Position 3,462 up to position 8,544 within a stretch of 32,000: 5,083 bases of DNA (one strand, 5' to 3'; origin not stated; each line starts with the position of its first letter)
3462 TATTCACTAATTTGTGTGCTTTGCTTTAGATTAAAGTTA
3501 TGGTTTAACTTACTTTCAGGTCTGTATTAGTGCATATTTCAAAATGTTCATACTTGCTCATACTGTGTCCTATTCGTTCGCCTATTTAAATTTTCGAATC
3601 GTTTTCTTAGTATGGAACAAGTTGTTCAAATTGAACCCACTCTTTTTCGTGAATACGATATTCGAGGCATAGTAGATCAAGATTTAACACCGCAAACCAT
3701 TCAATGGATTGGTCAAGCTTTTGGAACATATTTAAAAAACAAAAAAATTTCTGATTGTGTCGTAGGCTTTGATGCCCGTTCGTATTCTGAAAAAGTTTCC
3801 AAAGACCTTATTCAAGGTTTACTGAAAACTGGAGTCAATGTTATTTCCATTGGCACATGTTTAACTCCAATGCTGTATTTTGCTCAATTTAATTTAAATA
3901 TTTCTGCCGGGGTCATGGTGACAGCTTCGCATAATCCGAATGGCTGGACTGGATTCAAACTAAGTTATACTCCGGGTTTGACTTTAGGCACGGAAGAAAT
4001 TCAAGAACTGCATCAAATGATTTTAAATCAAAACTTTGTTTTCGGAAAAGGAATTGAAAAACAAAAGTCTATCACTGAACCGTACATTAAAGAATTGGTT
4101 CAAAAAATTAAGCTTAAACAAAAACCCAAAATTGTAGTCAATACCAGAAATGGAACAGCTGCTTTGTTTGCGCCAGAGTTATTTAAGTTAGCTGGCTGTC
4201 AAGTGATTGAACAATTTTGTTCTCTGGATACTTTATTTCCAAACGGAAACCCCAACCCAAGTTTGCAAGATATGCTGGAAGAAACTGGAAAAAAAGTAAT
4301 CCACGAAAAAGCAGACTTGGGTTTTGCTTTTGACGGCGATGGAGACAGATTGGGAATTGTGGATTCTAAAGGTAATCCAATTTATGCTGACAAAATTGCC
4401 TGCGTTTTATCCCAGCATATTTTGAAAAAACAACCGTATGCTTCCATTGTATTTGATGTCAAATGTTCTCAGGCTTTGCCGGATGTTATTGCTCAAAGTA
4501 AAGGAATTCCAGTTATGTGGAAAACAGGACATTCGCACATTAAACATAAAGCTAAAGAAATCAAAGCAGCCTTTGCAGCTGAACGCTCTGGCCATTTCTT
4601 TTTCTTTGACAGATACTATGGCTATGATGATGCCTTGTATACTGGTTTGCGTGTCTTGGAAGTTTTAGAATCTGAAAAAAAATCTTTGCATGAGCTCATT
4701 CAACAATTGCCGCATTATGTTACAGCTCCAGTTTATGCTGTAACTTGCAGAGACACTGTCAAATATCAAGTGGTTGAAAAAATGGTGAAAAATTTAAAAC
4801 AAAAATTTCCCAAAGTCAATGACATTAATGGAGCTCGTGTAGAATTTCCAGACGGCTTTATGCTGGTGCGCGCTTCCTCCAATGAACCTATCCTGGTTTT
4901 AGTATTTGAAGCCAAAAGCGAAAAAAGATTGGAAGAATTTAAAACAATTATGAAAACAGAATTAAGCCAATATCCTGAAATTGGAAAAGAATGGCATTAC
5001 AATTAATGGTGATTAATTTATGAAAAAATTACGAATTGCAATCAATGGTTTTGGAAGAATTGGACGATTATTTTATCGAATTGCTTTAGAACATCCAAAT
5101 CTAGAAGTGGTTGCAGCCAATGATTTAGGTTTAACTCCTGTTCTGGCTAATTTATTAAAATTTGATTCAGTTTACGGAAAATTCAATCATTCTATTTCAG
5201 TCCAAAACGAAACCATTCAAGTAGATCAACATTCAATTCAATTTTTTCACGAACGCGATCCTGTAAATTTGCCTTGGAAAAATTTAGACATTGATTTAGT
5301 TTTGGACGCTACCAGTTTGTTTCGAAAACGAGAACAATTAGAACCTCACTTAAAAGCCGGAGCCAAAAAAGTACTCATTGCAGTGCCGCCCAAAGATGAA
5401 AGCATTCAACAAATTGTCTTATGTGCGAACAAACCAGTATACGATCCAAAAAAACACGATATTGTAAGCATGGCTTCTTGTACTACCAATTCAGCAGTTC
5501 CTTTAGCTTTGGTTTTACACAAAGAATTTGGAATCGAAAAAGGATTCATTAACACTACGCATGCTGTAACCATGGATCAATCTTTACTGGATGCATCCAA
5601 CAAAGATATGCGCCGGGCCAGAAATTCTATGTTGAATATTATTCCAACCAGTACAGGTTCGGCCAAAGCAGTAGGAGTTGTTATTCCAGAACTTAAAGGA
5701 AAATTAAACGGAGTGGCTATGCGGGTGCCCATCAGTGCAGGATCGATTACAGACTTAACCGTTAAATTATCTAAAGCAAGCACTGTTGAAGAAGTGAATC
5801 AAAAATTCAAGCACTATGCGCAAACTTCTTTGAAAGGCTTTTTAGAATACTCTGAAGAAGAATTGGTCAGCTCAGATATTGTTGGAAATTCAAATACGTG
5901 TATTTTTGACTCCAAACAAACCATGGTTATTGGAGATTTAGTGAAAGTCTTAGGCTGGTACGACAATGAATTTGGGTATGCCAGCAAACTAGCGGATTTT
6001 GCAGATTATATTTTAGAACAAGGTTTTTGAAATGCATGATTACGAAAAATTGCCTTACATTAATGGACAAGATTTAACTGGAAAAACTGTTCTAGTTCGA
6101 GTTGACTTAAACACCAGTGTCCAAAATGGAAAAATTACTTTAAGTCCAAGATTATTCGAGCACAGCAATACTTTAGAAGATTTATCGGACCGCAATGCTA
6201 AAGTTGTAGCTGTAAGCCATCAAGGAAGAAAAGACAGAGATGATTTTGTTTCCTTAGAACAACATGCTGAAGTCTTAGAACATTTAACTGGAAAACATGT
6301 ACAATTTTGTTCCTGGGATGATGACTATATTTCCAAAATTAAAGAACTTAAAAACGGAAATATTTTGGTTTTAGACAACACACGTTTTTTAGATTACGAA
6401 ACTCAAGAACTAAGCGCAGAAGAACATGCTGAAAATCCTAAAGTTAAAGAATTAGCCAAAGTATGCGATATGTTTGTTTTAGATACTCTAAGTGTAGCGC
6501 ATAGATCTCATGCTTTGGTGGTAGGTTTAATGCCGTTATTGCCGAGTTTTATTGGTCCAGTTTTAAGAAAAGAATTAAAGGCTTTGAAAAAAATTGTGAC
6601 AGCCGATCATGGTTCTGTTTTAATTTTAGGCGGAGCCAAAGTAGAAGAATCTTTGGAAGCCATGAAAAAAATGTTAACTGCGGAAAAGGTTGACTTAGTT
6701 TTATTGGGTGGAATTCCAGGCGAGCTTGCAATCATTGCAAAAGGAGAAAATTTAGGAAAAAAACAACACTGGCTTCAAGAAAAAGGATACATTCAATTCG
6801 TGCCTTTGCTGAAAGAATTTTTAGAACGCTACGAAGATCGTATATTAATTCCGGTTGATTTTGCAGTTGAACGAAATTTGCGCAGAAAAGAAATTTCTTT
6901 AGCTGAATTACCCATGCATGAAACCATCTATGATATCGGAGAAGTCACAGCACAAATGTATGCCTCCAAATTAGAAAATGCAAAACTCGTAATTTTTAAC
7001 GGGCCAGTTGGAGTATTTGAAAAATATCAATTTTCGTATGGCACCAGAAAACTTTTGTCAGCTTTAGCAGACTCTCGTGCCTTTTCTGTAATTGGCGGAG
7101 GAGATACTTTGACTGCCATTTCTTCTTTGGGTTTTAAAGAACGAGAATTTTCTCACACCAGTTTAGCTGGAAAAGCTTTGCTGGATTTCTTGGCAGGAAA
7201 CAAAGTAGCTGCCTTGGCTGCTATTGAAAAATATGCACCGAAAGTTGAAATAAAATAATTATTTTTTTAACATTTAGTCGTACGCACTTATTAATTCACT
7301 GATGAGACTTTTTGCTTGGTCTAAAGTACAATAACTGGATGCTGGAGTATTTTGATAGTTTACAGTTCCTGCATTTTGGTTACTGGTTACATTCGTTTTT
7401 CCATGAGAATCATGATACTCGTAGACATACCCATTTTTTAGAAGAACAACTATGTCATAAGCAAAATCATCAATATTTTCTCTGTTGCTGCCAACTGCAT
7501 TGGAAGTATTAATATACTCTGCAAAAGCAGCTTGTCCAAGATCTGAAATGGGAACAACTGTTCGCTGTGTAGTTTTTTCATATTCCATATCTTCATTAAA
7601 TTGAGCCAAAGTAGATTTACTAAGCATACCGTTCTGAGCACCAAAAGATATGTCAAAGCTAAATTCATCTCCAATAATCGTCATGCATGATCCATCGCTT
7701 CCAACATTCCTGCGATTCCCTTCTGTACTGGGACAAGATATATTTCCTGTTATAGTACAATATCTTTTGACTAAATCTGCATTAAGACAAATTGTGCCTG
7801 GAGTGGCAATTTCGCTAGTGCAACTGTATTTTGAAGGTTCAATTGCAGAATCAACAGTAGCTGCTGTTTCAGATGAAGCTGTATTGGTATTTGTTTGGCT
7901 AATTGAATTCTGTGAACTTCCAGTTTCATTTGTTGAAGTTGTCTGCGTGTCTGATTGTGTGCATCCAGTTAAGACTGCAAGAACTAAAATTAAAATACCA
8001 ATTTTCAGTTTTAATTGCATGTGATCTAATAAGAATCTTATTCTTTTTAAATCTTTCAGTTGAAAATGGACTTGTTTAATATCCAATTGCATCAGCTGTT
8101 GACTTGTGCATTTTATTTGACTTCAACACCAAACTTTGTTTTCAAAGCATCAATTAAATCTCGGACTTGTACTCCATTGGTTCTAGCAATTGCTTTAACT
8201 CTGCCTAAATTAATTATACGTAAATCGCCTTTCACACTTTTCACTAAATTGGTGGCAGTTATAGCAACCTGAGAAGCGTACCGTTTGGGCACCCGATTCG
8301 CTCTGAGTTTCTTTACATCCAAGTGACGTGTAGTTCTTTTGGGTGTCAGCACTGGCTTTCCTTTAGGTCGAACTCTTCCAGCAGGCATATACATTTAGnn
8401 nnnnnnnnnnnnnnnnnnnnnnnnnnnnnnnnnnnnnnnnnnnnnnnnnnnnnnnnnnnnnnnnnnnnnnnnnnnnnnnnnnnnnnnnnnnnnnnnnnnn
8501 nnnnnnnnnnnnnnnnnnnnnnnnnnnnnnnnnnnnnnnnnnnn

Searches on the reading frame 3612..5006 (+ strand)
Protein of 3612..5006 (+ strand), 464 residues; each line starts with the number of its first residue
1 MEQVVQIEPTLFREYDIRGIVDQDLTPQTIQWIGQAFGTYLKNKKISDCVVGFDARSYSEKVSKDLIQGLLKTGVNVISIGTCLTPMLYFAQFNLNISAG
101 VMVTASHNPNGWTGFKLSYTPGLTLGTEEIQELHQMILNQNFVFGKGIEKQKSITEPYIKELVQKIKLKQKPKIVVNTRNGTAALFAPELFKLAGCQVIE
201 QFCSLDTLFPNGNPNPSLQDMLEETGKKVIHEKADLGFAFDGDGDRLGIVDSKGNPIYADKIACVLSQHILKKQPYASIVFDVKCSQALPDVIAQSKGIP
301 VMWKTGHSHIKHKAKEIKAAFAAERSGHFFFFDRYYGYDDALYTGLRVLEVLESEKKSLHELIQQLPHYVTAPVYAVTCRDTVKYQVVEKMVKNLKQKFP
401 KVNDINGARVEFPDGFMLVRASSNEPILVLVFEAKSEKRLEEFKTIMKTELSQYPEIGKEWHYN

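Call 21: search_protein_families(library=pfam, proteins=[window:3612-5006:+], max_evalue=0.001)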
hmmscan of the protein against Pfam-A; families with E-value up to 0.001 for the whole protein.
window:3612-5006:+ (464 aa): 4 families
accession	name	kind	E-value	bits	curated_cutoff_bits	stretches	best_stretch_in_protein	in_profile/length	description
PF02878.22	PGM_PMM_I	-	6.7e-38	129.9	22.5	1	11-141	3-135/138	Phosphoglucomutase/phosphomannomutase, alpha/beta/alpha domain I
PF02879.22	PGM_PMM_II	-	3.7e-24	85.6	29.3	1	156-254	1-103/103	Phosphoglucomutase/phosphomannomutase, alpha/beta/alpha domain II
PF02880.22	PGM_PMM_III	-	4.9e-23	81.9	20.7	1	260-367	3-112/115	Phosphoglucomutase/phosphomannomutase, alpha/beta/alpha domain III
PF00408.26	PGM_PMM_IV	-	5.3e-09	36.4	23.1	1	396-444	12-62/68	Phosphoglucomutase/phosphomannomutase, C-terminal domain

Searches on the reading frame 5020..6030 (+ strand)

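Call 21: search_protein_families(library=pfam, proteins=[window:5020-6030:+], max_evalue=0.001)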
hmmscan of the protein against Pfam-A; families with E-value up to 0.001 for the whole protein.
window:5020-6030:+ (336 aa): 2 families
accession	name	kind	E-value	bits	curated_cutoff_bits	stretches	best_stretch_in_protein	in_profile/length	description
PF02800.25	Gp_dh_C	-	1.2e-57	194.4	24.4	1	160-314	2-158/158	Glyceraldehyde 3-phosphate dehydrogenase, C-terminal domain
PF00044.30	Gp_dh_N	-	6.4e-33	113.5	31.7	1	5-103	2-100/101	Glyceraldehyde 3-phosphate dehydrogenase, NAD binding domain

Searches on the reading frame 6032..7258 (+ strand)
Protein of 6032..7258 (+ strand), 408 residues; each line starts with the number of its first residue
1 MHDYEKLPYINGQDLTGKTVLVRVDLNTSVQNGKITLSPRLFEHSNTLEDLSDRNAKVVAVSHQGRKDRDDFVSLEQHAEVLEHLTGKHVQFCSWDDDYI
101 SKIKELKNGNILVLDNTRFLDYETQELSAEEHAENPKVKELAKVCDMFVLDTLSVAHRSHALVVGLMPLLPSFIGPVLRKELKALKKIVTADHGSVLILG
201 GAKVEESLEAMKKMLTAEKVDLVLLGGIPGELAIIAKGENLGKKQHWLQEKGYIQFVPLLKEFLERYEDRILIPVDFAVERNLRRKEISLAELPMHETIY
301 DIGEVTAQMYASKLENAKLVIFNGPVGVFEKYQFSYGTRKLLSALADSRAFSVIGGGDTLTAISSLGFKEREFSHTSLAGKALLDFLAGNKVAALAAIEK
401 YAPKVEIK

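Call 21: search_protein_families(library=pfam, proteins=[window:6032-7258:+], max_evalue=0.001)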
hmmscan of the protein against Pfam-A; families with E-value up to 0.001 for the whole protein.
window:6032-7258:+ (408 aa): 1 family
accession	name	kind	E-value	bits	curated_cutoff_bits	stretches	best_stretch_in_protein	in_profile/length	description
PF00162.24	PGK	-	1.8e-95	320.6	27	1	13-389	4-378/379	Phosphoglycerate kinase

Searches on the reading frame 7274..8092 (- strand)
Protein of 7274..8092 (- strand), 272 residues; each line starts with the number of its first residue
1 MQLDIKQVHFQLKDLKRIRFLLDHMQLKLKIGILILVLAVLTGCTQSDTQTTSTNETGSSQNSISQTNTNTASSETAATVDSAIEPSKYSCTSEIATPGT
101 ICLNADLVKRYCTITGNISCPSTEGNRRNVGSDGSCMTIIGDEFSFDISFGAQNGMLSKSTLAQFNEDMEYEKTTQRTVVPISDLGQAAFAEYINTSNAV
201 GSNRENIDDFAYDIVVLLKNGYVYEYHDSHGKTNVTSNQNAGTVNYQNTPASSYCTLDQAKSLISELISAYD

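Call 4: search_protein_families(library=pfam, proteins=[window:7274-8092:-], max_evalue=0.1)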
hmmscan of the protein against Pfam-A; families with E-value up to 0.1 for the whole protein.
window:7274-8092:- (272 aa): 1 family
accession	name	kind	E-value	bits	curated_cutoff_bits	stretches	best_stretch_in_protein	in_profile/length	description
PF21827.1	New_glue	-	0.069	13.3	31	1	25-80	1-62/94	New glue protein family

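Call 30: search_protein_families(library=ncbifam, proteins=[window:7274-8092:-], max_evalue=0.1)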
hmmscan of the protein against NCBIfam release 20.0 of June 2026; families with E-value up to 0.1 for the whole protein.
window:7274-8092:- (272 aa): 7 families
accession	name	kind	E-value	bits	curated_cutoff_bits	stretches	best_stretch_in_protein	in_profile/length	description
NF040598.1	Ala_zip_lipo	subfamily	0.0012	19.3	43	1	28-78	2-52/90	Lpp/OprI family alanine-zipper lipoprotein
NF041193.1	lipo_SP0191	subfamily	0.0023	18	75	1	30-76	4-48/190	SP0191 family lipoprotein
TIGR01452.1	PGP_euk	subfamily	0.011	15.2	201.95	1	109-181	194-269/279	phosphoglycolate/pyridoxal phosphate family phosphatase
NF041428.1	TrsH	subfamily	0.058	13.5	150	1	31-70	5-42/149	TrsH/TraH family protein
NF047597.1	LIMLP_12425_fam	equivalog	0.062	12.9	200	0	24-68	74-118/171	LIMLP_12425 family protein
TIGR02898.1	spore_YhcN_YlaJ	subfamily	0.066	13.5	99.75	1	33-74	4-45/158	YhcN/YlaJ family sporulation lipoprotein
NF041057.1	Rcas_1661_fam_Se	equivalog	0.096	12.2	190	0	34-96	2-65/247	Rcas_1661 family thioredoxin-like (seleno)lipoprotein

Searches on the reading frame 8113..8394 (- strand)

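Call 4: search_protein_families(library=pfam, proteins=[window:8113-8394:-], max_evalue=0.1)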
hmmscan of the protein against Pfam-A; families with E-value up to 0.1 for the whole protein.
window:8113-8394:- (93 aa): 3 families
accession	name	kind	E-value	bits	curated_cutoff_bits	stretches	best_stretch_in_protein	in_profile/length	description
PF13443.12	HTH_26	-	0.0068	17.1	22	1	40-82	17-59/63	Cro/C1-type HTH DNA-binding domain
PF16320.10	Ribosomal_L12_N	-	0.0072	16.4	25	1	75-91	15-31/48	Ribosomal protein L7/L12 dimerisation domain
PF00453.23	Ribosomal_L20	-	0.038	14.6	30.8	1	32-87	29-84/107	Ribosomal protein L20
